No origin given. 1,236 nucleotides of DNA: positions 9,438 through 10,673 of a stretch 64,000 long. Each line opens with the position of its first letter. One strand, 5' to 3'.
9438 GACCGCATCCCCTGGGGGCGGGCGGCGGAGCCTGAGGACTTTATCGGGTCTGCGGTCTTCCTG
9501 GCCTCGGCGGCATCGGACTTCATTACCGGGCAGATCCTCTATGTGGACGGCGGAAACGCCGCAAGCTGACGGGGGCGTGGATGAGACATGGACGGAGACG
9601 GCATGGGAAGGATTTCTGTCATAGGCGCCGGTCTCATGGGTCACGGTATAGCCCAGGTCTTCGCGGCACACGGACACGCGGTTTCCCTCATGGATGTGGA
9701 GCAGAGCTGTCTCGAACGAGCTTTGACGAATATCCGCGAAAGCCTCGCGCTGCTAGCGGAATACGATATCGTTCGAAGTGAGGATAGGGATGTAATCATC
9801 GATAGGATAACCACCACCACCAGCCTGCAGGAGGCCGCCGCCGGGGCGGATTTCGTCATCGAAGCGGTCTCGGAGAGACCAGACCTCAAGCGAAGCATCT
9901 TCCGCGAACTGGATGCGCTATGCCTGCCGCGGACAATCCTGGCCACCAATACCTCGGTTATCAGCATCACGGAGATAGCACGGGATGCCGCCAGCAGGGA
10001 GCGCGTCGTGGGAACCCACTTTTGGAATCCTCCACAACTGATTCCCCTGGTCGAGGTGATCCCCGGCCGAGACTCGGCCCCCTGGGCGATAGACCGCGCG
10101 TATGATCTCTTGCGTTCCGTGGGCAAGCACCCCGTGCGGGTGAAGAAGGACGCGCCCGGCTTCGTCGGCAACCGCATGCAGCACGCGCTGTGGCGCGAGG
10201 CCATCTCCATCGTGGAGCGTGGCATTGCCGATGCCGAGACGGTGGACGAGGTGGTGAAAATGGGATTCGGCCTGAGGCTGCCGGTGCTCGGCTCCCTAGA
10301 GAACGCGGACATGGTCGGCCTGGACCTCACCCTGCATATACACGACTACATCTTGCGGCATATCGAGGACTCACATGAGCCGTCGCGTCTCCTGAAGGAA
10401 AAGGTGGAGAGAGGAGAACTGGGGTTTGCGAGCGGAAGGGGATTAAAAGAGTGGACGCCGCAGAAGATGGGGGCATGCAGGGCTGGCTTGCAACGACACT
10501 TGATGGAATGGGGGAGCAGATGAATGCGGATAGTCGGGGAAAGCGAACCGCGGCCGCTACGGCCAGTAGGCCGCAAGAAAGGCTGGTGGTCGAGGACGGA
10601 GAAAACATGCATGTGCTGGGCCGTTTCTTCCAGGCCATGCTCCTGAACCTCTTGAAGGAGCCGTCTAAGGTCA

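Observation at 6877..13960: IclR-headed nine-gene operon resembling an anaerobic (acyl)phloroglucinol / dihydrochalcone funnel, with unexplained AprAB-like, SCP2 and cupin parts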

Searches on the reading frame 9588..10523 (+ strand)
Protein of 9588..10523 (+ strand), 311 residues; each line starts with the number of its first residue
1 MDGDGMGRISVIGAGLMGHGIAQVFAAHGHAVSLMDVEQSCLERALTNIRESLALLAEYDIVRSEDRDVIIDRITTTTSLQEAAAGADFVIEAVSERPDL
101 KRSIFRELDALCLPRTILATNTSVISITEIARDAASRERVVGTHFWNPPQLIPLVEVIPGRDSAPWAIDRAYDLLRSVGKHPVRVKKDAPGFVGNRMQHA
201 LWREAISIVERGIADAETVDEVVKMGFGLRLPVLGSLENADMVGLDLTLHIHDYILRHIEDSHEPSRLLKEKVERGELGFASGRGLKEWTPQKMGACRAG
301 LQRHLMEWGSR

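Call 3: search_protein_families(library=pfam, proteins=[window:9588-10523:+], max_evalue=0.01)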
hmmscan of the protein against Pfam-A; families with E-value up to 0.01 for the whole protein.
window:9588-10523:+ (311 aa): 8 families
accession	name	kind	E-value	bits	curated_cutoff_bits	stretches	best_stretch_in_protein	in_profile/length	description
PF02737.24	3HCDH_N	-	6.3e-62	209.1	22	1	9-188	2-179/180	3-hydroxyacyl-CoA dehydrogenase, NAD binding domain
PF00725.27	3HCDH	-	4.4e-20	72.4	22.1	1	191-287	1-95/97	3-hydroxyacyl-CoA dehydrogenase, C-terminal domain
PF03446.21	NAD_binding_2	-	2.3e-08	34.6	21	1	8-133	1-106/161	NAD binding domain of 6-phosphogluconate dehydrogenase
PF01210.29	NAD_Gly3P_dh_N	-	4.7e-06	27.1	23.1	1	9-112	2-93/158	NAD-dependent glycerol-3-phosphate dehydrogenase N-terminus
PF03721.20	UDPG_MGDP_dh_N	-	0.00028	21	27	1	8-94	2-84/187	UDP-glucose/GDP-mannose dehydrogenase family, NAD binding domain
PF03807.23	F420_oxidored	-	0.0005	21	21.6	1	8-94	1-67/94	NADP oxidoreductase coenzyme F420-dependent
PF03435.24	Sacchrp_dh_NADP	-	0.0064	17.3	25.1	0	9-94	1-76/129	Saccharopine dehydrogenase NADP binding domain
PF01262.27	AlaDh_PNT_C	-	0.0081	16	23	0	7-94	29-100/214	Alanine dehydrogenase/PNT, C-terminal domain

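Call 4: search_protein_families(library=ncbifam, proteins=[window:9588-10523:+], max_evalue=0.01)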
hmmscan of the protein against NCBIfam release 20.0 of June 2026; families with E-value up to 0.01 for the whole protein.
window:9588-10523:+ (311 aa): 39 families (the best 25 are shown)
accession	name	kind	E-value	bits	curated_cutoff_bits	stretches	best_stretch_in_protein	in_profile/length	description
NF006124.0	PRK08268.1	subfamily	4.2e-75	253.6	508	1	7-294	8-292/507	3-hydroxyacyl-CoA dehydrogenase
NF004474.0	PRK05808.1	subfamily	7.4e-73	245.3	408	1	6-288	3-281/283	3-hydroxybutyryl-CoA dehydrogenase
NF042925.1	FHMPC_DH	equivalog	3.1e-71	240.2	500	1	8-303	2-294/304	5-formyl-3-hydroxy-2-methylpyridine 4-carboxylate 5-dehydrogenase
NF004783.0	PRK06129.1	equivalog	2.6e-66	224.2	347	1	6-242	2-238/315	3-hydroxyacyl-CoA dehydrogenase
NF006722.0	PRK09260.1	equivalog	8.4e-63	212.3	429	1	6-291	2-283/289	3-hydroxyacyl-CoA dehydrogenase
TIGR02279.1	PaaC-3OHAcCoADH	equivalog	1.6e-62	212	669.4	1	8-293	7-289/503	3-hydroxyacyl-CoA dehydrogenase PaaH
NF006125.0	PRK08269.1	equivalog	2.4e-60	204.3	427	1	6-297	5-304/334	3-hydroxybutyryl-CoA dehydrogenase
NF004699.0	PRK06035.1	equivalog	4.6e-58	196.7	500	1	8-279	5-275/294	3-hydroxyacyl-CoA dehydrogenase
NF005715.0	PRK07530.1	equivalog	1.9e-54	185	420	1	8-290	6-284/292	3-hydroxybutyryl-CoA dehydrogenase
NF005875.0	PRK07819.1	subfamily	1.6e-53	182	319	1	6-289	5-286/287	3-hydroxybutyryl-CoA dehydrogenase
NF006143.0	PRK08293.1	equivalog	6.6e-47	160.2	312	1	7-288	5-286/291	3-hydroxyacyl-CoA dehydrogenase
NF005716.0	PRK07531.1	equivalog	1.8e-46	158.9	592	1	7-239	5-233/495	carnitine 3-dehydrogenase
NF008727.0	PRK11730.1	equivalog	2.1e-44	152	870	1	8-295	315-598/717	fatty acid oxidation complex subunit alpha FadB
NF008363.0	PRK11154.1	equivalog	8.5e-44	149.7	869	1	6-290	309-587/708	fatty acid oxidation complex subunit alpha FadJ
TIGR02441.1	fa_ox_alpha_mit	equivalog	4.9e-38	130.7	964.65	1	8-294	337-618/737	fatty acid oxidation complex subunit alpha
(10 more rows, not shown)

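Call 39: search_solved_structures(query=window:9588-10523:+, max_evalue=1e-20, show_alignments=0)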
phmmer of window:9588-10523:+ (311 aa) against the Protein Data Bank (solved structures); distinct sequences matched with E-value up to 1e-20: 50.
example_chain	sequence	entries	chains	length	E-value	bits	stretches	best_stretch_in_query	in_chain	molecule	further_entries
6aa8_A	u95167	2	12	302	4.3e-57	197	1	3-289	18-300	3-hydroxybutyryl-CoA dehydrogenase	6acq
9fbd_A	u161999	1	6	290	1.2e-55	192.2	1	7-288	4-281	3-hydroxybutyryl-CoA dehydrogenase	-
4kug_A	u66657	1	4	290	1.3e-55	192.1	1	7-293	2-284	3-hydroxybutyryl-CoA dehydrogenase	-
4kue_A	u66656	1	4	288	2.5e-55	191.2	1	7-290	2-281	3-hydroxybutyryl-CoA dehydrogenase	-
4r1n_A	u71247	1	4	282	3.3e-55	190.8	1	7-289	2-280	3-hydroxybutyryl-CoA dehydrogenase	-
4kuh_A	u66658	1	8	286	4.3e-55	190.4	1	7-288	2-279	3-hydroxybutyryl-CoA dehydrogenase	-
4om8_A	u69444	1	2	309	3.8e-54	187.3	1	8-305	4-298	5-formyl-3-hydroxy-2-methylpyridine 4-carboxylate 5-dehydrogenase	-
3mog_A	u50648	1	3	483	5.3e-52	180.3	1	8-294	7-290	Probable 3-hydroxybutyryl-CoA dehydrogenase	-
4pzc_A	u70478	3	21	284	3.6e-45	157.9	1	8-287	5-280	3-Hydroxyacyl-CoA dehydrogenase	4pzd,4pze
1f12_A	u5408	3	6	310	2.2e-44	155.2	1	8-288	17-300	L-3-HYDROXYACYL-COA DEHYDROGENASE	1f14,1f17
1f0y_A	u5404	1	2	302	2.4e-44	155.1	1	8-287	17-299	L-3-HYDROXYACYL-COA DEHYDROGENASE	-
9jhe_A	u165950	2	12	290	2.6e-44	155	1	8-288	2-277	3-hydroxyacyl-CoA dehydrogenase, NAD binding domain protein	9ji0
3rqs_A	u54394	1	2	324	3.1e-44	154.8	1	8-287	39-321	Hydroxyacyl-coenzyme A dehydrogenase, mitochondrial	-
3had_A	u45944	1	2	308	3.8e-44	154.5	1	8-288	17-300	PROTEIN (L-3-HYDROXYACYL COA DEHYDROGENASE)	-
2hdh_A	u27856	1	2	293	5.7e-44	153.9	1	8-288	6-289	L-3-HYDROXYACYL COA DEHYDROGENASE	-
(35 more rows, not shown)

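Call 41: search_solved_structures(query=window:9588-10523:+, max_evalue=1e-54, show_alignments=4)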
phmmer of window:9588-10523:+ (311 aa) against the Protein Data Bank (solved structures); distinct sequences matched with E-value up to 1e-54: 6.
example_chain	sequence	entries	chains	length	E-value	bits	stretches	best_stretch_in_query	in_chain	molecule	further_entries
6aa8_A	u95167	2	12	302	4.3e-57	197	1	3-289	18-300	3-hydroxybutyryl-CoA dehydrogenase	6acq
9fbd_A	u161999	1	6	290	1.2e-55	192.2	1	7-288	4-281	3-hydroxybutyryl-CoA dehydrogenase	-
4kug_A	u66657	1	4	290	1.3e-55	192.1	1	7-293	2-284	3-hydroxybutyryl-CoA dehydrogenase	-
4kue_A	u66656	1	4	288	2.5e-55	191.2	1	7-290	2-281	3-hydroxybutyryl-CoA dehydrogenase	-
4r1n_A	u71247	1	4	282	3.3e-55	190.8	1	7-289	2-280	3-hydroxybutyryl-CoA dehydrogenase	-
4kuh_A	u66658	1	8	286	4.3e-55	190.4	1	7-288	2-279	3-hydroxybutyryl-CoA dehydrogenase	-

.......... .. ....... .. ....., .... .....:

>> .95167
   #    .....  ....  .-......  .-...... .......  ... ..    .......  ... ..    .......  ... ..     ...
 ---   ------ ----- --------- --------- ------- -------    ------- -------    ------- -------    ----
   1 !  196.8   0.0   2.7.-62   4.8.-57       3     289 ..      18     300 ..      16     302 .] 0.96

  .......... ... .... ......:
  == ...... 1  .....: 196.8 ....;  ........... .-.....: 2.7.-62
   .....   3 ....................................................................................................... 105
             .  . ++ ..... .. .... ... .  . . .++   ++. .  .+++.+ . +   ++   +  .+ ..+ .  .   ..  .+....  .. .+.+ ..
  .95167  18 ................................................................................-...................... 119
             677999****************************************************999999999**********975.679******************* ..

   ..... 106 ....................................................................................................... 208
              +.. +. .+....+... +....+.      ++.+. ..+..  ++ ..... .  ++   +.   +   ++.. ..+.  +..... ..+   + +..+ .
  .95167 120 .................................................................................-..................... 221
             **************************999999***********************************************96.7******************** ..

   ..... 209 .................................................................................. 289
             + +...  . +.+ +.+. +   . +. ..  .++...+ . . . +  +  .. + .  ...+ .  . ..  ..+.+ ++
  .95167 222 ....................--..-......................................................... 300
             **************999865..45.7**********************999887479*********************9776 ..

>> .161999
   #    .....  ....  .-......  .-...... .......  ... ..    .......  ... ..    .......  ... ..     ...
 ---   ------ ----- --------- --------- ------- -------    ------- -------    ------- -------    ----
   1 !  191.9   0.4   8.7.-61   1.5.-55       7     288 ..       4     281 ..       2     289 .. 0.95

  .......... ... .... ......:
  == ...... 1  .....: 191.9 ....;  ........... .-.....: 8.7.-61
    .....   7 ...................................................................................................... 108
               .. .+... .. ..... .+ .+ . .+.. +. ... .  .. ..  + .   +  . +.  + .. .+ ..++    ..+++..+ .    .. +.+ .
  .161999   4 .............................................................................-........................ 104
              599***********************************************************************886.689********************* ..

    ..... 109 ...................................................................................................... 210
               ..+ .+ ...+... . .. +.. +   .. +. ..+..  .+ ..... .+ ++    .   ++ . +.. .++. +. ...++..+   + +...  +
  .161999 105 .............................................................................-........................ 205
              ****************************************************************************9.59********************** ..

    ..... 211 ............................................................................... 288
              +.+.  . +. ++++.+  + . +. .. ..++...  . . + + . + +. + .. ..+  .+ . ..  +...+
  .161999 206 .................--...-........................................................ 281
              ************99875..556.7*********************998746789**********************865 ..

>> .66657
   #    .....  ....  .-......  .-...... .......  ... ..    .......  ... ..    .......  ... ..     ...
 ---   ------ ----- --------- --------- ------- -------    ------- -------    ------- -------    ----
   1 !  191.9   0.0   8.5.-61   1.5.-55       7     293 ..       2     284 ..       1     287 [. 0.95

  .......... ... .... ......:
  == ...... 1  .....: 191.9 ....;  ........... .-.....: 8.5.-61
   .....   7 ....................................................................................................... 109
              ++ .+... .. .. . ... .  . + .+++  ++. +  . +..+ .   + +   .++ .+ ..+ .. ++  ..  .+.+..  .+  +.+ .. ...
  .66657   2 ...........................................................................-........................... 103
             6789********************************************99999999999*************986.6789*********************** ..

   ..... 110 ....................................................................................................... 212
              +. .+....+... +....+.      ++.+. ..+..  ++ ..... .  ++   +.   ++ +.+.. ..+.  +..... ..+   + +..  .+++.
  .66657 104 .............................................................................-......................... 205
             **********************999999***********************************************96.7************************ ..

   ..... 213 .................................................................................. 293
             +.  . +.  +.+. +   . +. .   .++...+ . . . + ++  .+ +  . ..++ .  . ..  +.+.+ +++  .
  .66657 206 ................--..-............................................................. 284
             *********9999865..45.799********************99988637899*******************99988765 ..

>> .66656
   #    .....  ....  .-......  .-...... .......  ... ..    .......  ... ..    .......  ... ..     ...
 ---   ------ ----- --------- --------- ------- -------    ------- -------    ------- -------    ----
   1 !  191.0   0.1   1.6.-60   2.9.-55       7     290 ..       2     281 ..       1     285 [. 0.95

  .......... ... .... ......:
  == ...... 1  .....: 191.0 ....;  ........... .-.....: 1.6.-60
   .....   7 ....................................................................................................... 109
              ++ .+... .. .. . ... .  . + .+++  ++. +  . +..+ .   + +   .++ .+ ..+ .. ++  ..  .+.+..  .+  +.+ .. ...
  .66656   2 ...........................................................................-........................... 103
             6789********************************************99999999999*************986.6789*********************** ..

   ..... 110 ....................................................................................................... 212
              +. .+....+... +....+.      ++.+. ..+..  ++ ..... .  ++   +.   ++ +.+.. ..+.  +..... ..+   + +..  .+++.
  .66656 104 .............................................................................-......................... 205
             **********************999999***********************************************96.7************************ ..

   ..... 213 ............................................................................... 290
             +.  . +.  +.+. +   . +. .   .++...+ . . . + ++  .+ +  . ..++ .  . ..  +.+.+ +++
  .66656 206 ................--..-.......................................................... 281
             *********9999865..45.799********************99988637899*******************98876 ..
